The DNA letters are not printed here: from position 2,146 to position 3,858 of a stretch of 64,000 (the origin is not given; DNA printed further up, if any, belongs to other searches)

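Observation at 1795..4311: Isolated, GC-elevated octaheme cytochrome c gene flanked by two ~500-600-bp AT-rich spacers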

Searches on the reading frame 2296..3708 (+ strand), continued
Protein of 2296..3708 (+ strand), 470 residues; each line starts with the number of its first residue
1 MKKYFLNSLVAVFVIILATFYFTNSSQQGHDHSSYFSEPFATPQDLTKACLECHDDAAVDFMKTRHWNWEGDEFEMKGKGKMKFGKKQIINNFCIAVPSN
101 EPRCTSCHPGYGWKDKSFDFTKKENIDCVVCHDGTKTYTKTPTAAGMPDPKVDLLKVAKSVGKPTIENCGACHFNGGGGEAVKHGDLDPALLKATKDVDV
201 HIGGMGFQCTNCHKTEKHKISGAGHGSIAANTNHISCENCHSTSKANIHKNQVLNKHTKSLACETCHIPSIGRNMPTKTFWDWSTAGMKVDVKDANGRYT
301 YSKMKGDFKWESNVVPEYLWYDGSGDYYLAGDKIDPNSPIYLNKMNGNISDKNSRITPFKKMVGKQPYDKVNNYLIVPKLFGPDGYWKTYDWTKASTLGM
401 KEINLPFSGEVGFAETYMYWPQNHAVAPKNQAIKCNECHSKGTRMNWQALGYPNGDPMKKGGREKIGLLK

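Call 35: search_solved_structures(query=window:2296-3708:+, max_evalue=0.001, show_alignments=2)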
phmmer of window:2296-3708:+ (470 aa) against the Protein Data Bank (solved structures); distinct sequences matched with E-value up to 0.001: 1.
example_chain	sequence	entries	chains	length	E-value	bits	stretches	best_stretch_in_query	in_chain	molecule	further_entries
1sp3_A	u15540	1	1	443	5e-149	500.4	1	31-460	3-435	cytochrome c, putative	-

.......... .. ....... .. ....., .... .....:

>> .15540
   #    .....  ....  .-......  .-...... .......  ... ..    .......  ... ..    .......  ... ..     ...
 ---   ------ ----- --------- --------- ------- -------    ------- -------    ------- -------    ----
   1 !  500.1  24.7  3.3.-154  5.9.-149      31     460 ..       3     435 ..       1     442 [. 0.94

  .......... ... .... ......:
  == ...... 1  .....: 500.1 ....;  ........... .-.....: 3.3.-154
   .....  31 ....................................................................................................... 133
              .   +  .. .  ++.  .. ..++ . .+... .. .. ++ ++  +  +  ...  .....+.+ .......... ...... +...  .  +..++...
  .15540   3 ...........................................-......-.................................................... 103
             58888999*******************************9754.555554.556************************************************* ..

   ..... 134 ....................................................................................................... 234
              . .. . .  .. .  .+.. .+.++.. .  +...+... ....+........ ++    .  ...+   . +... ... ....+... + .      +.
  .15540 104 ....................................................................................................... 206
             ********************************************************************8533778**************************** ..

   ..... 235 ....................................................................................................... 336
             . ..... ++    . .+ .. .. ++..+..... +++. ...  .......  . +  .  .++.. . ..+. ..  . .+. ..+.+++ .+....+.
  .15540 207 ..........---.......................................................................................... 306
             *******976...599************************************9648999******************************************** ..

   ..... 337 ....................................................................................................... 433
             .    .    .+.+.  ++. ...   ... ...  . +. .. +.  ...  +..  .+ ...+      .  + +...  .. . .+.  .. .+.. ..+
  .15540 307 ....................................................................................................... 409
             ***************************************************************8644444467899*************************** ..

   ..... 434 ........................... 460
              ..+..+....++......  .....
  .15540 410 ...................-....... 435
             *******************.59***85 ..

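Call 38: list_cluster_members(proteins=[P0001, P0121, P0005])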
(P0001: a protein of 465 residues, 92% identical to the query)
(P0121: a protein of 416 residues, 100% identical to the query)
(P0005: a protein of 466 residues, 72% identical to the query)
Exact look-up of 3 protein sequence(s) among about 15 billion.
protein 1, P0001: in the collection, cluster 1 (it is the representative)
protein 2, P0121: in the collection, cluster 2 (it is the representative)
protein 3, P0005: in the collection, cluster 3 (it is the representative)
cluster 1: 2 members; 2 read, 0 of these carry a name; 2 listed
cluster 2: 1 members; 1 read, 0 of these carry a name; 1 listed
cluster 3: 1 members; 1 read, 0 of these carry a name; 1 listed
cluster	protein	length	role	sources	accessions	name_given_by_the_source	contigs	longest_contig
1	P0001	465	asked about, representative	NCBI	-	-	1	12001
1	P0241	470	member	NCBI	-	-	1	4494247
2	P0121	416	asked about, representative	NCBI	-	-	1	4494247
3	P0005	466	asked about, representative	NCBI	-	-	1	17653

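Call 39: find_encoding_contigs(protein=P0001, flank=10000, max_places=2)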
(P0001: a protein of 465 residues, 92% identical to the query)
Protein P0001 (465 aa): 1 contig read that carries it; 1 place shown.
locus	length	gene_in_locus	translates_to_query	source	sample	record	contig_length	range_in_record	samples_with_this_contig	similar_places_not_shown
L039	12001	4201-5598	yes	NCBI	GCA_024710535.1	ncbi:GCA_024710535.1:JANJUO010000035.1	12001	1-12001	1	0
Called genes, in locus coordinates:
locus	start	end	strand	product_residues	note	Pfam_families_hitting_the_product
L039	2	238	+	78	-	?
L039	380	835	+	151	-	-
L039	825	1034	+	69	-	-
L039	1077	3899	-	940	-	PF24796:WDR55 (faint), PF24817:WD40_WDHD1_1st (faint), PF00801:PKD (faint), PF18911:PKD_4 (weak), PF18962:Por_Secre_tail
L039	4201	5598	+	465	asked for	PF09699:Paired_CXXCH_1 (faint), PF14522:Cytochrome_C7 (faint), PF14537:Cytochrom_c3_2 (faint), PF13435:Cytochrome_C554 (faint), PF22113:Mtrc-MtrF_II-IV_dom (weak), PF11783:Cytochrome_cB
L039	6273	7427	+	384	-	PF02518:HATPase_c, PF14501:HATPase_c_5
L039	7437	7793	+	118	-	PF02548:Pantoate_transf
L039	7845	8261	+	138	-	PF02548:Pantoate_transf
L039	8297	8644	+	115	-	-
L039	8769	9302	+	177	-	PF00329:Complex1_30kDa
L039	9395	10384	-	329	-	PF01073:3Beta_HSD, PF01370:Epimerase, PF02719:Polysacc_synt_2, PF04321:RmlD_sub_bind, PF16363:GDP_Man_Dehyd, PF07993:NAD_binding_4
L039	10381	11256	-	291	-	PF00483:NTP_transferase, PF12804:NTP_transf_3 (weak)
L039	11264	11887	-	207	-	PF00908:dTDP_sugar_isom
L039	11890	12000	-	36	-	?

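Call 40: find_encoding_contigs(protein=P0003, flank=10000, max_places=2)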
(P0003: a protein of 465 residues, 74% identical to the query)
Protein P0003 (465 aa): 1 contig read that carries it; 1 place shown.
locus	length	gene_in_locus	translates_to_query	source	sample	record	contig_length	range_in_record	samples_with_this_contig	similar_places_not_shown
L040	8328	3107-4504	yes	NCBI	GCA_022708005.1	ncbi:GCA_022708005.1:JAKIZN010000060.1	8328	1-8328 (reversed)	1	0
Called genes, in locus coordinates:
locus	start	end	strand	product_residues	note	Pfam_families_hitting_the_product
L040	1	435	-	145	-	?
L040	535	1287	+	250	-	PF22435:MRM3-like_sub_bind, PF08032:SpoU_sub_bind, PF00588:SpoU_methylase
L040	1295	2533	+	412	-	PF13393:tRNA-synt_His, PF00587:tRNA-synt_2b, PF03129:HGTP_anticodon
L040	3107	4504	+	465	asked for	PF14522:Cytochrome_C7 (faint), PF14537:Cytochrom_c3_2 (faint), PF13435:Cytochrome_C554 (faint), PF11783:Cytochrome_cB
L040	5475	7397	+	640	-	PF00012:HSP70, PF06723:MreB_Mbl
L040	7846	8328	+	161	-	?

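Call 41: find_encoding_contigs(protein=P0005, flank=10000, max_places=2)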
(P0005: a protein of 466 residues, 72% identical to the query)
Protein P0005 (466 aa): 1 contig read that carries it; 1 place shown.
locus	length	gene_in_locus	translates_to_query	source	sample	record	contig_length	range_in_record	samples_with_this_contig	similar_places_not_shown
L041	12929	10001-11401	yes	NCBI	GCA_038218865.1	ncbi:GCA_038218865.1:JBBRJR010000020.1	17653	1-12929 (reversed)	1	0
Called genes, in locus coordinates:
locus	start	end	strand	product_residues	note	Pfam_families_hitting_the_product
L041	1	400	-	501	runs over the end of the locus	PF01225:Mur_ligase, PF08245:Mur_ligase_M, PF02875:Mur_ligase_C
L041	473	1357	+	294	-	PF01569:PAP2, PF14378:PAP2_3 (weak)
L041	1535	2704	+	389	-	PF07676:PD40 (faint), PF26550:Tricorn_2nd (faint), PF26549:Tricorn_N (faint)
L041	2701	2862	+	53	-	-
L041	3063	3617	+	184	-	PF04542:Sigma70_r2, PF08281:Sigma70_r4_2, PF04545:Sigma70_r4 (weak)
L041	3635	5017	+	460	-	-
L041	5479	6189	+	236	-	PF14344:DUF4397 (weak)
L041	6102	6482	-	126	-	-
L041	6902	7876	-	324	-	PF00348:polyprenyl_synt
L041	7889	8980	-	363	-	PF02481:DNA_processg_A, PF17782:WHD_DprA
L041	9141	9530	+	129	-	PF02566:OsmC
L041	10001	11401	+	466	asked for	PF14537:Cytochrom_c3_2 (faint), PF14522:Cytochrome_C7 (faint), PF22113:Mtrc-MtrF_II-IV_dom (weak), PF11783:Cytochrome_cB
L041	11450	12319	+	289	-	PF00924:MS_channel_2nd, PF21082:MS_channel_3rd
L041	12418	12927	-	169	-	?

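Call 45: find_encoding_contigs(protein=P0012, flank=8000, max_places=2)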
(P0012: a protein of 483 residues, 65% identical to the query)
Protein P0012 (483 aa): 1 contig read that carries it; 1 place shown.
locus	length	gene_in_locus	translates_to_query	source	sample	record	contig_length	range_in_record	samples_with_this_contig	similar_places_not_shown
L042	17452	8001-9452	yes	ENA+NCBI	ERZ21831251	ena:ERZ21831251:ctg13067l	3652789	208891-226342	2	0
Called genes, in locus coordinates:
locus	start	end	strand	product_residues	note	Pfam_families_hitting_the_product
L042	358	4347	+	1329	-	PF01364:Peptidase_C25, PF13860:FlgD_ig (faint)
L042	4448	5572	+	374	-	PF19572:PorV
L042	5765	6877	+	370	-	PF02881:SRP54_N, PF00448:SRP54, PF13604:AAA_30 (weak)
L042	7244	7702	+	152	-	PF02566:OsmC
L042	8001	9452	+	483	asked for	PF14522:Cytochrome_C7 (faint), PF14537:Cytochrom_c3_2 (faint), PF13435:Cytochrome_C554 (faint), PF11783:Cytochrome_cB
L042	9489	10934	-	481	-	PF01370:Epimerase (weak), PF13460:NAD_binding_10 (weak), PF11066:DUF2867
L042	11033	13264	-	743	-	PF13570:Beta-prop_ACSF4 (weak), PF18962:Por_Secre_tail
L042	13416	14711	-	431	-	PF05195:AMP_N, PF00557:Peptidase_M24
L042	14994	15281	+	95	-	PF00166:Cpn10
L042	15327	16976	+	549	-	PF00118:Cpn60_TCP1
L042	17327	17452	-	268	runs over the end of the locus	PF11185:DUF2971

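Call 46: find_encoding_contigs(protein=P0016, flank=8000, max_places=2)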
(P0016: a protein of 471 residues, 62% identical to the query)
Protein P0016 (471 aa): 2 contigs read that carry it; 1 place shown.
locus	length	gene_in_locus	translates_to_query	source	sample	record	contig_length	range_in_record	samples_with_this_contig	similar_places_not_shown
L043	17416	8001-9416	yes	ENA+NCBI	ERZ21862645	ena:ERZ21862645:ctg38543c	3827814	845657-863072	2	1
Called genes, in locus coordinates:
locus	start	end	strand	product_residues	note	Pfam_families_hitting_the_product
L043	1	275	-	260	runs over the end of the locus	-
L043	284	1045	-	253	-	-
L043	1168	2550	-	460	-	PF14522:Cytochrome_C7 (faint), PF18962:Por_Secre_tail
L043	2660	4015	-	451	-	PF00037:Fer4 (faint), PF12837:Fer4_6 (faint), PF12838:Fer4_7, PF13484:Fer4_16 (weak)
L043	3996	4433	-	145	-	PF00383:dCMP_cyt_deam_1, PF14437:MafB19-deam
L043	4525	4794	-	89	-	-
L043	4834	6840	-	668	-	PF09430:EMC7_beta-sandw (faint), PF13620:CarboxypepD_reg, PF13715:CarbopepD_reg_2, PF07715:Plug, PF00593:TonB_dep_Rec_b-barrel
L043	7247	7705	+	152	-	PF02566:OsmC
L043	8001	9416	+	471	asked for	PF14522:Cytochrome_C7 (faint), PF14537:Cytochrom_c3_2 (faint), PF13435:Cytochrome_C554 (faint), PF11783:Cytochrome_cB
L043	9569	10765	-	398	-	PF00085:Thioredoxin (faint), PF08534:Redoxin, PF00578:AhpC-TSA, PF13098:Thioredoxin_2 (weak), PF13905:Thioredoxin_8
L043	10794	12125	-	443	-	-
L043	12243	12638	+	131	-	PF03100:CcmE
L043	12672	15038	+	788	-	PF01578:Cytochrom_C_asm, PF16327:CcmF_C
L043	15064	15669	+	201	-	PF08534:Redoxin, PF00578:AhpC-TSA, PF00085:Thioredoxin (weak), PF13098:Thioredoxin_2 (weak), PF13905:Thioredoxin_8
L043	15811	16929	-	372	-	-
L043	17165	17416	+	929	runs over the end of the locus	PF02463:SMC_N (faint), PF03193:RsgA_GTPase (faint), PF06745:ATPase (faint), PF13175:AAA_15 (faint), PF13191:AAA_16 (faint), PF17760:UvrA_inter, PF17755:UvrA_DNA-bind, PF00005:ABC_tran (weak), +3 more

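Call 78: find_encoding_contigs(protein=P0002, flank=6000, max_places=2)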
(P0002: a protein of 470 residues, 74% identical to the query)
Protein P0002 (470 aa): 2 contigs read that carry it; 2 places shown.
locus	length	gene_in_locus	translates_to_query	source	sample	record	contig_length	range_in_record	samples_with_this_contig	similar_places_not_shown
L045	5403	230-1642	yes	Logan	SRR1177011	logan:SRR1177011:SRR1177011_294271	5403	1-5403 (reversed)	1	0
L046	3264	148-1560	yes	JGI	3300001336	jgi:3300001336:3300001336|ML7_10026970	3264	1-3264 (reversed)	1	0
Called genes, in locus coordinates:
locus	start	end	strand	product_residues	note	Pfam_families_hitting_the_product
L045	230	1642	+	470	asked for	PF14537:Cytochrom_c3_2 (faint), PF22113:Mtrc-MtrF_II-IV_dom (faint), PF13435:Cytochrome_C554 (faint), PF14522:Cytochrome_C7 (weak), PF11783:Cytochrome_cB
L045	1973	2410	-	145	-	PF06103:DUF948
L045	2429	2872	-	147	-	-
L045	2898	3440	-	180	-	PF00702:Hydrolase (faint), PF08282:Hydrolase_3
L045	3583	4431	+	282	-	PF06325:PrmA, PF13649:Methyltransf_25 (faint), PF13847:Methyltransf_31 (faint)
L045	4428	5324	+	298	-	PF14450:FtsA (faint), PF02541:Ppx-GppA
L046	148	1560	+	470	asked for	PF14537:Cytochrom_c3_2 (faint), PF22113:Mtrc-MtrF_II-IV_dom (faint), PF13435:Cytochrome_C554 (faint), PF14522:Cytochrome_C7 (weak), PF11783:Cytochrome_cB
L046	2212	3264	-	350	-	?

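Call 79: find_encoding_contigs(protein=P0006, flank=8000, max_places=2)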
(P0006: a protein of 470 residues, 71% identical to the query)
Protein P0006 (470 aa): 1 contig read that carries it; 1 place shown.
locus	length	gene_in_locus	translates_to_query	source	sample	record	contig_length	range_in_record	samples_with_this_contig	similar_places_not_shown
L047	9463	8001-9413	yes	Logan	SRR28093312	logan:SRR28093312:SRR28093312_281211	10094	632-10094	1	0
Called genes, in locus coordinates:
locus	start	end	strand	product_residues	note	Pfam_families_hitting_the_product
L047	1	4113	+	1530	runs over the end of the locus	PF07610:DUF1573 (faint), PF15780:ASH (faint), PF22544:HYDIN_VesB_CFA65-like_Ig (faint), PF22073:Cep192_D4 (faint), PF18962:Por_Secre_tail (weak)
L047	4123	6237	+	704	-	PF13568:OMP_b-brl_2, PF00691:OmpA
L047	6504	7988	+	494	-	PF09699:Paired_CXXCH_1 (faint), PF14522:Cytochrome_C7 (faint), PF14537:Cytochrom_c3_2 (faint), PF13435:Cytochrome_C554 (faint), PF22113:Mtrc-MtrF_II-IV_dom (faint), PF13447:Multi-haem_cyto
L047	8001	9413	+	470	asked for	PF14537:Cytochrom_c3_2 (faint), PF13435:Cytochrome_C554 (faint), PF14522:Cytochrome_C7 (weak), PF11783:Cytochrome_cB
